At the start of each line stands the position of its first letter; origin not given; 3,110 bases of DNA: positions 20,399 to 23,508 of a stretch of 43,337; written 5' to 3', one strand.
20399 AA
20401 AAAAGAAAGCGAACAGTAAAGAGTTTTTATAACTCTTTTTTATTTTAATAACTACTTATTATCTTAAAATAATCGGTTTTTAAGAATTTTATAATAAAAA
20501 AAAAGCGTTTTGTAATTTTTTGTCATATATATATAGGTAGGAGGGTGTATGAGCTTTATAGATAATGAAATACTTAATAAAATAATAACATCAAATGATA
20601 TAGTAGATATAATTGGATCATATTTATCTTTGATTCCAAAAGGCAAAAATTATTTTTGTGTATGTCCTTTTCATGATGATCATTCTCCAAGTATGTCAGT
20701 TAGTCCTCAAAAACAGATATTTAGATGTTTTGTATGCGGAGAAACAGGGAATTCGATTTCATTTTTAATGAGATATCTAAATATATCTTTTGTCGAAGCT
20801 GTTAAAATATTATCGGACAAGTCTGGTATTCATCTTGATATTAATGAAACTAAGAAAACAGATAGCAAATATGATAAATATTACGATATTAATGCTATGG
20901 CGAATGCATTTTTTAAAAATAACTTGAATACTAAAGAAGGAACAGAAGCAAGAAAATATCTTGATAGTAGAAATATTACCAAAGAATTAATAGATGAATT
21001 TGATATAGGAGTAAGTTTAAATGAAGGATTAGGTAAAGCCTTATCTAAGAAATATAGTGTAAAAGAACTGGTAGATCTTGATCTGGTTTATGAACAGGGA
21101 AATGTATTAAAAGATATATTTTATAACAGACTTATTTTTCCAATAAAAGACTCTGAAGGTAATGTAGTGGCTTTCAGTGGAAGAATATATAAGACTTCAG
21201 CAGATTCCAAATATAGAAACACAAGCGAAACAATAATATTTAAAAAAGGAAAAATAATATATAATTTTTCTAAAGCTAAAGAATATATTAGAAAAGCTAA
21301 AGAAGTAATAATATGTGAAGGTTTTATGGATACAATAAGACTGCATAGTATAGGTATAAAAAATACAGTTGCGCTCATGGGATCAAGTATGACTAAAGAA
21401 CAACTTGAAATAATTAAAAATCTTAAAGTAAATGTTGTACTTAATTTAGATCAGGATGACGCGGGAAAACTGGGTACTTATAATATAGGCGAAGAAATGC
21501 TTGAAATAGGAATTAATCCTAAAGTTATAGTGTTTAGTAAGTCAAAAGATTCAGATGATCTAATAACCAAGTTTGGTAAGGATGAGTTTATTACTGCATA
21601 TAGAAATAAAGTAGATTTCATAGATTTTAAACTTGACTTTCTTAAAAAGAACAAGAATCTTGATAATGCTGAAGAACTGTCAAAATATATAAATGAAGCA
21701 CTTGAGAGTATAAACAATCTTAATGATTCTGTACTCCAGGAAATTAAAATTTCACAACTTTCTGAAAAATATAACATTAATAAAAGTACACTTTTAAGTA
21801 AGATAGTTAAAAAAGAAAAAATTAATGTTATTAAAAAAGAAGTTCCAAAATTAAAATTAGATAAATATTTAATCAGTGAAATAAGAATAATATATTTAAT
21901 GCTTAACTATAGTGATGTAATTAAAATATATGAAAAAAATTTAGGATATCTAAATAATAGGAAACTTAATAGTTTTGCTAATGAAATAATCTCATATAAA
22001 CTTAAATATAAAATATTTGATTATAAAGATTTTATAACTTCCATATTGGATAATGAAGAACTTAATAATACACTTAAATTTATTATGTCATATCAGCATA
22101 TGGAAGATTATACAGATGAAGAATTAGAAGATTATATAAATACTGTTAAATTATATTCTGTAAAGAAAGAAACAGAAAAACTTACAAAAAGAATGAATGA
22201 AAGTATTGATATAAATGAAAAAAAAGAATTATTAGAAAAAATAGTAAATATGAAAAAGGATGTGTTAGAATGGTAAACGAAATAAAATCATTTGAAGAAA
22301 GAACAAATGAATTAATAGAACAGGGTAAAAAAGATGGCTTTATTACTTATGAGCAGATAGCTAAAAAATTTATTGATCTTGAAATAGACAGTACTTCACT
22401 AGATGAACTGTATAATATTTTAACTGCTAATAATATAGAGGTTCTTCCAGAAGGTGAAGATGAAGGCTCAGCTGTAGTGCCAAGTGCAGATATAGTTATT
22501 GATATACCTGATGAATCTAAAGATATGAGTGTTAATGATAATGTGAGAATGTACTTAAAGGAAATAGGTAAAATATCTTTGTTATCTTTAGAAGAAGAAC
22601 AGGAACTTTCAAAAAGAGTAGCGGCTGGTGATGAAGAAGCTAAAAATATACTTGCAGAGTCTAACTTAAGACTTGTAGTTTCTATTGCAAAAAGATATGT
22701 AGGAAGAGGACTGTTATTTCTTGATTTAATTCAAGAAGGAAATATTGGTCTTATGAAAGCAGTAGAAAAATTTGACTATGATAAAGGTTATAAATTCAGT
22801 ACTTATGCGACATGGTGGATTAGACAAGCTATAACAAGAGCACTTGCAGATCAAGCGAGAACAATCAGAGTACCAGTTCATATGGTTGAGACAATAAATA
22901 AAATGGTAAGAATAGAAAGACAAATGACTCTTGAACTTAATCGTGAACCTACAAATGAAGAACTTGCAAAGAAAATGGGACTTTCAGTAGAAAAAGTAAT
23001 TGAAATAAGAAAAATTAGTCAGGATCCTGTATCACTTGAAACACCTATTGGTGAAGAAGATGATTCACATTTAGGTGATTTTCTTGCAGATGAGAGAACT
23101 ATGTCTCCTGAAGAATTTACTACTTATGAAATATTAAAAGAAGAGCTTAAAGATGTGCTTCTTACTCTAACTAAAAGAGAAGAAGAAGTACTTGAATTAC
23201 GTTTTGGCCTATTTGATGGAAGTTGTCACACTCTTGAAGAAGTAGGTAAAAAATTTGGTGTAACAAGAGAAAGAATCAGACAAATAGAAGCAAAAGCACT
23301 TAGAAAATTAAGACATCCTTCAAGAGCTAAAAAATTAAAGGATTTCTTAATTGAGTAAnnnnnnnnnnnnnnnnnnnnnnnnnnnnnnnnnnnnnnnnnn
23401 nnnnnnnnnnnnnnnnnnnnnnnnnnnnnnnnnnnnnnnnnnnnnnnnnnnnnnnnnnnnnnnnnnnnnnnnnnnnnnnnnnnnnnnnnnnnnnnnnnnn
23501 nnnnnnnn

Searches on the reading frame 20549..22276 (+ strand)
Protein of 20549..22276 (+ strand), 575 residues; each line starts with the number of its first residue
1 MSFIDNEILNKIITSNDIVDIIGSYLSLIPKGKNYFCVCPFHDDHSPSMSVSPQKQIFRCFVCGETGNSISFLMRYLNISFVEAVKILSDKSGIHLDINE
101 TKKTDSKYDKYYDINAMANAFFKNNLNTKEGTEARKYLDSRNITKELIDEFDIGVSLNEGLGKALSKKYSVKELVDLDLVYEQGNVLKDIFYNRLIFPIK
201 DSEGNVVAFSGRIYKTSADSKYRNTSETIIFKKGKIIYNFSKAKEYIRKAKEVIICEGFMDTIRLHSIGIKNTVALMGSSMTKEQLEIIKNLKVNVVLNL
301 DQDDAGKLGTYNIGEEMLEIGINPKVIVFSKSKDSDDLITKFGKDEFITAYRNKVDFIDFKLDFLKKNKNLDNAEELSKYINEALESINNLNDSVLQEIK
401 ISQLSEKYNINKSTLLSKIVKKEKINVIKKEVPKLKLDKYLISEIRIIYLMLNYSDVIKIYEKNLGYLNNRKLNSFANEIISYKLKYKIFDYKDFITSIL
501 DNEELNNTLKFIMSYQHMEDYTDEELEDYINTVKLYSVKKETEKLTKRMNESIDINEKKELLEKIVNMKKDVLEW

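Call 10: search_protein_families(library=pfam, proteins=[window:20549-22276:+], max_evalue=0.01)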
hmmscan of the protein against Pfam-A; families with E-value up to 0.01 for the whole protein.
window:20549-22276:+ (575 aa): 7 families
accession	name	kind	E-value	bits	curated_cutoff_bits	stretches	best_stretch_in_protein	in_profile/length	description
PF08275.17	DNAG_N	-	1.9e-32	112.5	26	1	121-244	1-128/128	DNA primase catalytic core, N-terminal domain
PF01807.25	Zn_ribbon_DnaG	-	4.1e-32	110.3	24.9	1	5-99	2-96/98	CHC2 zinc finger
PF13155.12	Toprim_2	-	3.8e-18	66.1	22.1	1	254-339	1-88/88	Toprim-like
PF13662.12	Toprim_4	-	1.1e-13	51.6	25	1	252-327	2-84/85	Toprim domain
PF10410.14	DnaB_bind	-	2e-11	44.4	20.6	1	358-412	1-55/56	DnaB-helicase binding domain of primase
PF01751.28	Toprim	-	6.1e-08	33.2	23.1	1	252-318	1-81/96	Toprim domain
PF13362.12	Toprim_3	-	0.001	19.9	27.2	1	253-345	2-95/95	Toprim domain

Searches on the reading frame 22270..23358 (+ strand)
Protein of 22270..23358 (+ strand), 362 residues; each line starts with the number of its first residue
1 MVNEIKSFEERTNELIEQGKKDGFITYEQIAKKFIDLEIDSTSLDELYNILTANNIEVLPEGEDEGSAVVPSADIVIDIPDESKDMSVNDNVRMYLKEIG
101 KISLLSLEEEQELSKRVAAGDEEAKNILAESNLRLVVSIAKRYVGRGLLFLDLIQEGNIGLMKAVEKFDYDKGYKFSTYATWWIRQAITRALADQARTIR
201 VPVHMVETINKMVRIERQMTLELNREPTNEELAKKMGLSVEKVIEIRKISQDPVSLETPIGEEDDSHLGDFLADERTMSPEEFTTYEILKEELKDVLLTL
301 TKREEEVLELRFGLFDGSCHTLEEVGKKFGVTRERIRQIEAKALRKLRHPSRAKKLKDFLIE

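Call 11: search_protein_families(library=pfam, proteins=[window:22270-23358:+], max_evalue=0.01)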
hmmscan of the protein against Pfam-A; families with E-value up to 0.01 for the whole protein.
window:22270-23358:+ (362 aa): 6 families
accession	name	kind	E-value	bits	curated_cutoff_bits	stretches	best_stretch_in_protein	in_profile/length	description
PF04539.22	Sigma70_r3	-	7.5e-26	90.5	25.3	1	207-282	1-76/78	Sigma-70 region 3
PF04542.20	Sigma70_r2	-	2.5e-25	88.5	24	1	128-198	1-71/71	Sigma-70 region 2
PF04545.22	Sigma70_r4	-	1.8e-17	63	24.1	1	297-349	2-50/50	Sigma-70, region 4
PF00140.25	Sigma70_r1_2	-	2.9e-14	53.2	22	1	90-123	1-34/34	Sigma-70 factor, region 1.2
PF03979.19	Sigma70_r1_1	-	8.7e-12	45.3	22.5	1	9-70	4-64/81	Sigma-70 factor, region 1.1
PF01381.28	HTH_3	-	0.004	17.6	23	0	321-341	11-31/55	Helix-turn-helix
